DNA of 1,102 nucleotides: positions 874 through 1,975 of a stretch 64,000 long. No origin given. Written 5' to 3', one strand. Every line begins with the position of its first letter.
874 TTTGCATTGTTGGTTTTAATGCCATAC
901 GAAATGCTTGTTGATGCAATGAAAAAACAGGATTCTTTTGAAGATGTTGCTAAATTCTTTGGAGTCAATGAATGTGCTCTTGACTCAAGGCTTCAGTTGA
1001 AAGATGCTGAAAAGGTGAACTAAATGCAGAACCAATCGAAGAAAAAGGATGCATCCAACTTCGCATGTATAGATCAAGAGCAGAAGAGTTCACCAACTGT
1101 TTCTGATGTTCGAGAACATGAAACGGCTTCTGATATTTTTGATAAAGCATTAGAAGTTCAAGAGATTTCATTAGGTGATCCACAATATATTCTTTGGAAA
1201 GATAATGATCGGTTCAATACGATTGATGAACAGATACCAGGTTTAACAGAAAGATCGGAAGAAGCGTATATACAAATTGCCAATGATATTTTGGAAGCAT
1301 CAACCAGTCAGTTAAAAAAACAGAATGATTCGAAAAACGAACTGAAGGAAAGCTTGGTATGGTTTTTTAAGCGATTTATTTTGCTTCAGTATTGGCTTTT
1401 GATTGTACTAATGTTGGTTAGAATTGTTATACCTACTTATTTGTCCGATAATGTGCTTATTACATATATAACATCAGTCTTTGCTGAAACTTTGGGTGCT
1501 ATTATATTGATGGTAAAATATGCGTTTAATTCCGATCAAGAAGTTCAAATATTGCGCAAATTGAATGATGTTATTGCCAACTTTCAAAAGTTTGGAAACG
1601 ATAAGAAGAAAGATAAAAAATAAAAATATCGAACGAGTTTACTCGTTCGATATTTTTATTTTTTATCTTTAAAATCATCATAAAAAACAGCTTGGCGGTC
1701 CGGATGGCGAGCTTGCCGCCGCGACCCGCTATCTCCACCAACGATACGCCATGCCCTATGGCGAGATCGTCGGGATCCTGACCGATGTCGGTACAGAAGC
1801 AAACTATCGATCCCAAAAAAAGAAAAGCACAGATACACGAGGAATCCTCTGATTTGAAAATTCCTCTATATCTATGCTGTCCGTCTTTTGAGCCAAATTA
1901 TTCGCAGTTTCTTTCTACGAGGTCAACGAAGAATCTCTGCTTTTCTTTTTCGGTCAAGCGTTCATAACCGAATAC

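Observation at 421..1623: Low-GC two-gene module: ImmA/IrrE-family metallopeptidase translationally coupled to a C-terminally membrane-anchored protein, with no HTH partner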

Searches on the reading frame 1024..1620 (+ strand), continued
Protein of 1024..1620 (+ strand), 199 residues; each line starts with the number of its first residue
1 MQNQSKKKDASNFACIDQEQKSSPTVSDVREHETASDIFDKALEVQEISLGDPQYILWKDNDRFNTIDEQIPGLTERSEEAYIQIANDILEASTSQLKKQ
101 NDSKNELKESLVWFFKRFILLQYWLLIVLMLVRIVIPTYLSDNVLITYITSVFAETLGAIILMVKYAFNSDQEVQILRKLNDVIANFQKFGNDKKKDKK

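Call 33: search_protein_families(library=pfam, proteins=[L001:2-3409:+, L001:3448-3786:+, L001:3813-4085:+, L023:9171-9770:+, L023:10522-11160:+, L010:8499-8837:+, L010:8837-9106:+, L013:7399-7788:+], max_evalue=0.1)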
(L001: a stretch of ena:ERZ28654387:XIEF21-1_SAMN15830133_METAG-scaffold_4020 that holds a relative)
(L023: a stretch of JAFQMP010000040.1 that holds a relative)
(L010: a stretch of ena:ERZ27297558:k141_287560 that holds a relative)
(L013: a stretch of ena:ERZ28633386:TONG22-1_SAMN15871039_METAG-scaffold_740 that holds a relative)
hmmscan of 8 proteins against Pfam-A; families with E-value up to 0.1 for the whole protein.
L001:2-3409:+ (1135 aa): 1 family
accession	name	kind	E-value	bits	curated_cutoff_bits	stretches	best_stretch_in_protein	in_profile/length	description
PF10651.15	BppU_N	-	3.1e-06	27.4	23.1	1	6-135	3-135/142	BppU N-terminal domain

L001:3448-3786:+ (113 aa): 7 families
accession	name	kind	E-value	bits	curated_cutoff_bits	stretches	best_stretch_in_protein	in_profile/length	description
PF09976.15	TPR_21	-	7.5e-05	23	25.5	1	14-109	11-107/193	Tetratricopeptide repeat-like domain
PF03616.19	Glt_symporter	-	0.0046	16.2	26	1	7-78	162-230/368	Sodium/glutamate symporter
PF18895.5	T4SS_pilin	-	0.0093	16.5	26.6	1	13-48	17-50/71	Type IV secretion system pilin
PF09850.14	DotU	-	0.014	15.5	27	1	35-86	18-68/205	Type VI secretion system protein DotU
PF07857.17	TMEM144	-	0.027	13.9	26.2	1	18-81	126-189/332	Transmembrane family, TMEM144 of transporters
PF20570.3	DUF6779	-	0.043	14.9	28.1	1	21-65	5-48/108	Domain of unknown function (DUF6779)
PF06305.16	LapA_dom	-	0.099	13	28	0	11-49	29-63/64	Lipopolysaccharide assembly protein A domain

L001:3813-4085:+ (91 aa): 8 families
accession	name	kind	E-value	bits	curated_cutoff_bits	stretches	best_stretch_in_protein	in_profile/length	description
PF16079.10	Phage_holin_5_2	-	1.7e-05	25.4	29.2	1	13-86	2-74/76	Phage holin family Hol44, in holin superfamily V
PF07690.21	MFS_1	-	0.0012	18.2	33.4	1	7-79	241-313/347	Major Facilitator Superfamily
PF01027.25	Bax1-I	-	0.016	15.5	34.1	1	9-83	43-120/207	Inhibitor of apoptosis-promoting Bax1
PF10990.13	DUF2809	-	0.019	16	29.3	1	16-85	15-85/86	Protein of unknown function (DUF2809)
PF13515.12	FUSC_2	-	0.026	15.1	25.6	1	14-77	16-74/126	Fusaric acid resistance protein-like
PF07114.16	TMEM126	-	0.085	12.6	25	1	6-59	61-111/181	Transmembrane protein 126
PF06946.16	Phage_holin_5_1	-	0.095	13.5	22.4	0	12-83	14-79/93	Bacteriophage A118-like holin, Hol118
PF17028.10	8TM_micro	-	0.099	12.8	25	0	19-70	36-84/257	8TM Microsporidial transmembrane domain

L023:9171-9770:+ (200 aa): 2 families
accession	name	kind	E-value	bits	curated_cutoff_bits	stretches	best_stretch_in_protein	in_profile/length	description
PF13384.12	HTH_23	-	0.0017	18.6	24.6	0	176-186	30-40/50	Homeodomain-like domain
PF12728.13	HTH_17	-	0.07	13.9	27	0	176-199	14-38/51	Helix-turn-helix domain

L023:10522-11160:+ (213 aa): 10 families
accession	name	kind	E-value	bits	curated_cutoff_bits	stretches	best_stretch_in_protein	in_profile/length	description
PF01527.26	HTH_Tnp_1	-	5.1e-08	33.5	24.1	1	32-84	9-60/75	Transposase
PF13518.12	HTH_28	-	1.3e-06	28.8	25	1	37-72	4-38/52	Helix-turn-helix domain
PF13384.12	HTH_23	-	1.8e-06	28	24.6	1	38-73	10-44/50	Homeodomain-like domain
PF04218.19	CENP-B_N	-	0.00081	19.4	21.2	1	46-69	22-45/53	CENP-B N-terminal DNA-binding domain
PF13551.12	HTH_29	-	0.0011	19.4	28.1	1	43-77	8-43/64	Winged helix-turn helix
PF13411.12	MerR_1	-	0.014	15.9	21.6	1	48-70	2-24/69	MerR HTH family regulatory protein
PF08822.17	DUF1804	-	0.022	15.1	29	1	38-73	11-46/164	Protein of unknown function (DUF1804)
PF13556.12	HTH_30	-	0.033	14.4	27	1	36-64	2-30/59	PucR C-terminal helix-turn-helix domain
PF25787.1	HTH_SB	-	0.058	13.6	43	0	45-64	21-40/53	Sleeping Beauty transposase HTH domain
PF09824.15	ArsR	-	0.06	13.5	28.6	0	92-122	35-65/159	ArsR transcriptional regulator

L010:8499-8837:+ (113 aa): 4 families
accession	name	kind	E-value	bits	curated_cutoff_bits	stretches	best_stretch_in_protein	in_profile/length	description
PF09682.15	Phage_holin_6_1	-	0.00028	21.7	24.9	1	9-97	12-101/101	Bacteriophage holin of superfamily 6 (Holin_LLH)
PF19592.4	DUF6097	-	0.0038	17.9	27.5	1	2-45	104-147/152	Family of unknown function (DUF6097)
PF04316.19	FlgM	-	0.015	16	25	1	82-108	20-46/55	Anti-sigma-28 factor, FlgM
PF12216.13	m04gp34like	-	0.053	13.6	25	1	9-39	230-260/267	Immune evasion protein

L010:8837-9106:+ (90 aa): 7 families
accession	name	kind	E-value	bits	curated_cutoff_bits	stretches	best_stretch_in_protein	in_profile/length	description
PF20088.4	DUF6480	-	0.018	15.3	25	1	58-88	44-74/78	Family of unknown function (DUF6480)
PF16454.10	PI3K_P85_iSH2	-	0.027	14.5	31.5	1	9-56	64-113/161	Phosphatidylinositol 3-kinase regulatory subunit P85 inter-SH2 domain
PF18041.7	MapZ_EC1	-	0.034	14.9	33.1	1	15-60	14-59/129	MapZ extracellular domain 1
PF13870.11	CCDC113_CCDC96_CC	-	0.041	14.1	31.6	1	12-64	51-103/177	CCDC113/CCDC96, coiled-coil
PF01519.22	DUF16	-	0.043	14.7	40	1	10-57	62-102/104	Protein of unknown function DUF16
PF10393.14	Matrilin_ccoil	-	0.044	13.9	26.3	0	4-22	5-23/45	Trimeric coiled-coil oligomerisation domain of matrilin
PF13747.11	DUF4164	-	0.094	13.6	27.2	0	34-80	35-80/89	Domain of unknown function (DUF4164)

L013:7399-7788:+ (130 aa): 2 families
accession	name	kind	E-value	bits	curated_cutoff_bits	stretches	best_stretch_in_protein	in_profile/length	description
PF01381.28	HTH_3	-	3.7e-05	24.1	23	1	39-73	21-55/55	Helix-turn-helix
PF12844.13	HTH_19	-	0.047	14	30.2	1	9-74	3-59/64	Helix-turn-helix domain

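Call 42: predict_structure(alignment_id=A3)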
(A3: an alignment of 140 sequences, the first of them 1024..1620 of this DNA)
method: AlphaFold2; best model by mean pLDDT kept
length: 199 residues; sequences in the alignment: 140
mean_pLDDT: 76.5   pTM: 0.52
mean pLDDT of the five models: 76.5, 76.1, 75.3, 74.1, 73.8
residues with pLDDT >= 90: 60; 70-90: 59; 50-70: 68; < 50: 12
segments of 3 or more residues with pLDDT < 50: 21-27
pLDDT, mean of each block of 10 residues (from residue 1): 53 54 49 54 63 57 62 83 88 89 90 92 96 95 96 94 86 84 79 65
secondary structure, 60 per line:
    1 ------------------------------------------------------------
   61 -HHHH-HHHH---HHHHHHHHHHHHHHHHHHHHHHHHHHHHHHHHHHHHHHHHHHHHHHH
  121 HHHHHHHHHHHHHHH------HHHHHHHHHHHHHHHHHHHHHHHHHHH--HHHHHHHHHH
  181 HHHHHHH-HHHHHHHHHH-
elements in order: H62-65 H67-70 H74-135 H142-168 H171-187 H189-198

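Call 52: search_solved_structures(query=A3, max_evalue=10)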
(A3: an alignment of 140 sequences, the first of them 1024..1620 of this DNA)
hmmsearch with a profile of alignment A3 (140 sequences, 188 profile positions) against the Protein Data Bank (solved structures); distinct sequences matched with E-value up to 10: 8.
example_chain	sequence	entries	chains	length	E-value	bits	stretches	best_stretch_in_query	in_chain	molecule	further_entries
1zll_A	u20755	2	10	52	0.094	15.3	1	68-102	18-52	Cardiac phospholamban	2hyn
2kyv_A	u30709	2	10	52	0.11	15.1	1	68-102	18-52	Phospholamban | Cardiac phospholamban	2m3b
1fjk_A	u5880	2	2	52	0.17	14.5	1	68-102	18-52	CARDIAC PHOSPHOLAMBAN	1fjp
4y3u_B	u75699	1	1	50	0.51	12.9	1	68-100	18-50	Cardiac phospholamban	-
1n7l_A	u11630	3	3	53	0.52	12.9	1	68-102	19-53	Cardiac phospholamban | Phospholamban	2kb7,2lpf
2d1l_A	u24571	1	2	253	0.57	12.8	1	32-76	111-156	Metastasis suppressor protein 1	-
2eo4_A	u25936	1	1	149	0.95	12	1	44-71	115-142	150aa long hypothetical histidine triad nucleotide-binding protein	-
4kyt_B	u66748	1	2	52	2.1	10.9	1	68-102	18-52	Cardiac phospholamban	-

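Call 58: search_dna_similar(query=window:1024-1620:+, collection=phages, mode=protein, max_evalue=0.001, max_rows=20)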
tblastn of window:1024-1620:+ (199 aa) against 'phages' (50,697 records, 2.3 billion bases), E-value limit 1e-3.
No match.

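Call 63: fold_search(model_id=the predicted structure, library=pdb)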
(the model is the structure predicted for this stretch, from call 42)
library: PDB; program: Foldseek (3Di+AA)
matches with E <= 10: 26; with E <= 0.001: 0
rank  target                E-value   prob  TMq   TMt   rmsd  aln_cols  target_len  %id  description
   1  8i7r_Fh               2.4e+00  0.25  0.33  0.35   6.0       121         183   18  In situ structure of axonemal doublet microtubules in mouse sperm with 48-nm repeat (released 2023-10-11)
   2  5nen_B                2.4e+00  0.14  0.22  0.21   7.9       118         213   18  Crystal structure of the soluble domain of LipC, a membrane fusion protein of a type I secretion system (released 2017-11-22)
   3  6o35_B                3.9e+00  0.18  0.25  0.46   7.4       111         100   11  Crystal structure of a de novo designed octameric helical-bundle protein (released 2020-03-18)
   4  8iyj_V9               4.2e+00  0.15  0.27  0.46   7.0       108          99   18  Cryo-EM structure of the 48-nm repeat doublet microtubule from mouse sperm (released 2023-07-05)
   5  7uh4_D                4.5e+00  0.25  0.36  0.58   5.0       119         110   18  LXG-associated alpha-helical protein D2 (LapD2) (released 2022-08-24)
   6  8tzl_E                4.5e+00  0.18  0.33  0.21   6.0       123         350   15  Cryo-EM structure of Vibrio cholerae FtsE/FtsX/EnvC complex, full-length (released 2023-12-20)
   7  9ny5_B                4.7e+00  0.06  0.20  0.27  10.6       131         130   16  LmuABC_apo (released 2025-12-17)
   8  6o35_A                5.4e+00  0.14  0.24  0.45   7.4       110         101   11  Crystal structure of a de novo designed octameric helical-bundle protein (released 2020-03-18)
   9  5me8_A                5.4e+00  0.08  0.19  0.30   8.5        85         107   14  N-terminal domain of the human tumor suppressor ING5 (released 2018-03-14)
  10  5mto_A                5.7e+00  0.08  0.19  0.30   8.6        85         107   14  N-terminal domain of the human tumor suppressor ING5 C19S mutant (released 2018-02-28)
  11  7upo_A                6.1e+00  0.09  0.21  0.44  10.3        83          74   22  Crystal structure of designed heterotrimeric assembly DHT03 (released 2022-12-14)
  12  9uxk_E                6.1e+00  0.04  0.18  0.23   9.5       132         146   16  type II Lamassu, LmuACB from Vibrio cholerae O1 El (released 2026-03-25)
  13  4mtx_D                6.5e+00  0.14  0.31  0.52   4.4        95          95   10  Structure of the ERS1 dimerization and histidine phosphotransfer domain from Arabidopsis thaliana (released 2014-10-01)
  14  8glv_Eb               6.5e+00  0.09  0.29  0.06  19.5       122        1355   17  96-nm repeat unit of doublet microtubules from Chlamydomonas reinhardtii flagella (released 2023-05-31)
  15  9pba_I                6.5e+00  0.06  0.21  0.26  33.6       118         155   14  21bin20S complex (NSF-alphaSNAP-2:1 syntaxin-1a:SNAP-25), non-hydrolyzing, class 9 (released 2025-08-06)
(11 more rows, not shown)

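Call 92: search_protein_families(library=phrogs, proteins=[L026:3913-4950:+, L027:4111-4950:+, L019:5868-8642:+, L019:3752-5725:+, L020:3137-6715:-, L020:7512-8105:-, L024:8106-8753:+, L024:6266-7219:+, L029:3534-4697:+, L022:6223-7311:+], max_evalue=0.00001)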
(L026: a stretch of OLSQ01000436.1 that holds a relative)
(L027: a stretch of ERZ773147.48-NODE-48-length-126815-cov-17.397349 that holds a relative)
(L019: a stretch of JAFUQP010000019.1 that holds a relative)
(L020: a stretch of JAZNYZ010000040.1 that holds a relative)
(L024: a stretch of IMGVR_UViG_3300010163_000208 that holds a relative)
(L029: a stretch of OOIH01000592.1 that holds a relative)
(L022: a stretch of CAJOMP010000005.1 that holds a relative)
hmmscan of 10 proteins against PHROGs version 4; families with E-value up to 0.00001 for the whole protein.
L026:3913-4950:+ (346 aa): 8 families
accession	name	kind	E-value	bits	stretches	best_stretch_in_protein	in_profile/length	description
phrog_435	-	lysis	1.8e-52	180.1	1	61-299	107-337/556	endolysin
phrog_2742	-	lysis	2e-31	110.6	1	68-261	3-199/318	endolysin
phrog_12727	-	lysis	3.5e-17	63.7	1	63-242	160-341/393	endolysin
phrog_489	-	lysis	1e-12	48.6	1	64-243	162-352/459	endolysin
phrog_17214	-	lysis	2.2e-12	48.3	1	68-340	3-312/322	endolysin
phrog_1493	-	lysis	1e-08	35.8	1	236-344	210-309/394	endolysin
phrog_2649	-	lysis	3.9e-07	31.2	1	252-338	153-233/261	endolysin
phrog_1224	-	head and packaging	2.7e-06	27.9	1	273-339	3-63/438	endolysin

L027:4111-4950:+ (280 aa): 14 families
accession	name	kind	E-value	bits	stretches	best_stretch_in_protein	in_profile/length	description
phrog_7698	-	lysis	3.6e-50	172.5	1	3-191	1-174/316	endolysin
phrog_20388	-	lysis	2.8e-39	136.5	1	2-178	183-362/527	endolysin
phrog_1794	-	lysis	2.4e-27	97.2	1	1-205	28-214/336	amidase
phrog_1493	-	lysis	4e-26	93.1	1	16-277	23-308/394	endolysin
phrog_833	-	lysis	7.3e-22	79.4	1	9-199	14-200/294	endolysin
phrog_19265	-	unknown function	1.6e-20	75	1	14-164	11-149/293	-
phrog_14048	-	lysis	3.2e-17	64.2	1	9-187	9-188/305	endolysin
phrog_2338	-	lysis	4.5e-09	37.1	1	17-199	20-196/346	endolysin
phrog_8164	-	lysis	2.8e-07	31.2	1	21-196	22-196/320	endolysin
phrog_4018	-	lysis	3e-07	31.4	1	23-175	29-157/285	amidase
phrog_880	-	lysis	1.1e-06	29.3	1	19-273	182-430/435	endolysin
phrog_2649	-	lysis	2.3e-06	28.6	1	179-272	146-233/261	endolysin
phrog_23582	-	unknown function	5.7e-06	26.6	0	77-192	428-547/565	-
phrog_1224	-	head and packaging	6.2e-06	26.7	1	213-273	9-63/438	endolysin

L019:5868-8642:+ (925 aa): 0 families

L019:3752-5725:+ (658 aa): 0 families

L020:3137-6715:- (1193 aa): 5 families
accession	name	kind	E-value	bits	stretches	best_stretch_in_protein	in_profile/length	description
phrog_1358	-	moron, auxiliary metabolic gene and host takeover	3.4e-47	161.7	1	547-843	554-834/1382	FtsK/SpoIIIE-like protein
phrog_3551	-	moron, auxiliary metabolic gene and host takeover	2.6e-19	69.7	1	598-821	438-645/758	FtsK/SpoIIIE-like protein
phrog_7035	-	unknown function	1.2e-14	54.7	1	702-786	486-567/969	-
phrog_2666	-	head and packaging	4.9e-11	43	1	598-833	323-533/555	terminase large subunit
phrog_31069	-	moron, auxiliary metabolic gene and host takeover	6.8e-09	35.7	1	575-810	284-514/742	FtsK/SpoIIIE-like protein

L020:7512-8105:- (198 aa): 0 families

L024:8106-8753:+ (216 aa): 6 families
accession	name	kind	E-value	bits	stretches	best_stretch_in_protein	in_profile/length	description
phrog_291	-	lysis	2.2e-50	172.8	1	1-204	109-309/509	endolysin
phrog_6219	-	lysis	3.1e-39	136.4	1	5-212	2-198/326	endolysin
phrog_6745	-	lysis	3.5e-39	135.8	1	4-184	3-184/396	endolysin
phrog_35916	-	unknown function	2.3e-15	57.5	1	8-190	7-198/488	-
phrog_3084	-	lysis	3.1e-07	30.8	1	3-176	157-321/468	endolysin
phrog_6007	-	lysis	7.6e-06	26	1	6-182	4-171/483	endolysin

L024:6266-7219:+ (318 aa): 1 family
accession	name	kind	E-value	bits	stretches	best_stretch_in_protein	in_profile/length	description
phrog_25468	-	unknown function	2.6e-38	133.2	3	165-283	113-226/528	-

L029:3534-4697:+ (388 aa): 0 families

L022:6223-7311:+ (363 aa): 0 families

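Call 93: search_protein_families(library=pfam, proteins=[L026:3913-4950:+, L027:4111-4950:+, L019:5868-8642:+, L019:3752-5725:+, L020:3137-6715:-, L020:7512-8105:-, L024:8106-8753:+, L024:6266-7219:+, L029:3534-4697:+, L022:6223-7311:+], max_evalue=0.00001)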
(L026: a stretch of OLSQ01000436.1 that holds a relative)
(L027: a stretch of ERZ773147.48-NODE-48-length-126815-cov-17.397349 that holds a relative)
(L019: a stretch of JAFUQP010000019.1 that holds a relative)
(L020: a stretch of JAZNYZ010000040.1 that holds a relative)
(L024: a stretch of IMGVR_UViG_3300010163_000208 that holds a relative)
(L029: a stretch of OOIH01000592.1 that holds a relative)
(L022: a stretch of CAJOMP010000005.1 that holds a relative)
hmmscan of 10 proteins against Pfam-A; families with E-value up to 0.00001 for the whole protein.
L026:3913-4950:+ (346 aa): 2 families
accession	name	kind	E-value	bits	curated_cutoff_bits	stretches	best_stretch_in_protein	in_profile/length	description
PF01520.23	Amidase_3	-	1.8e-38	132.8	27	1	70-240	2-173/174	N-acetylmuramoyl-L-alanine amidase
PF01471.23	PG_binding_1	-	1.5e-07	31.9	23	1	293-339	12-56/57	Putative peptidoglycan binding domain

L027:4111-4950:+ (280 aa): 2 families
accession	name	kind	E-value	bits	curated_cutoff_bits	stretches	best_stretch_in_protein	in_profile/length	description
PF01510.30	Amidase_2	-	2.7e-19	70.3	26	1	22-157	2-130/131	N-acetylmuramoyl-L-alanine amidase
PF01471.23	PG_binding_1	-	1e-06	29.2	23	1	227-273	12-56/57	Putative peptidoglycan binding domain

L019:5868-8642:+ (925 aa): 0 families

L019:3752-5725:+ (658 aa): 0 families

L020:3137-6715:- (1193 aa): 1 family
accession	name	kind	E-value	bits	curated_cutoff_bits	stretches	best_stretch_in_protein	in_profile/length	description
PF01580.24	FtsK_SpoIIIE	-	1.9e-29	103.1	24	1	592-785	34-192/221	FtsK/SpoIIIE family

L020:7512-8105:- (198 aa): 0 families

L024:8106-8753:+ (216 aa): 1 family
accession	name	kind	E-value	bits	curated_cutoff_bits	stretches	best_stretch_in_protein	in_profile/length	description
PF01183.26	Glyco_hydro_25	-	1.6e-35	123.5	27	1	8-190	1-180/180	Glycosyl hydrolases family 25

L024:6266-7219:+ (318 aa): 0 families

L029:3534-4697:+ (388 aa): 0 families

L022:6223-7311:+ (363 aa): 0 families

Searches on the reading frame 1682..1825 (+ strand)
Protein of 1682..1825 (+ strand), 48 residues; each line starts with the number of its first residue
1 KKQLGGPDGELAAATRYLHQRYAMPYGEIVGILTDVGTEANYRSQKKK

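Call 33: search_protein_families(library=pfam, proteins=[window:1682-1825:+], max_evalue=0.1)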
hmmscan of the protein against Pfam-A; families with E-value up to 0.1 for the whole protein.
seq(48 aa): 1 family
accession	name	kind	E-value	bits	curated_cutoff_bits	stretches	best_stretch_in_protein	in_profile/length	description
PF05067.18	Mn_catalase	-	5.5e-08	32.6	27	1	3-39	28-65/284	Manganese containing catalase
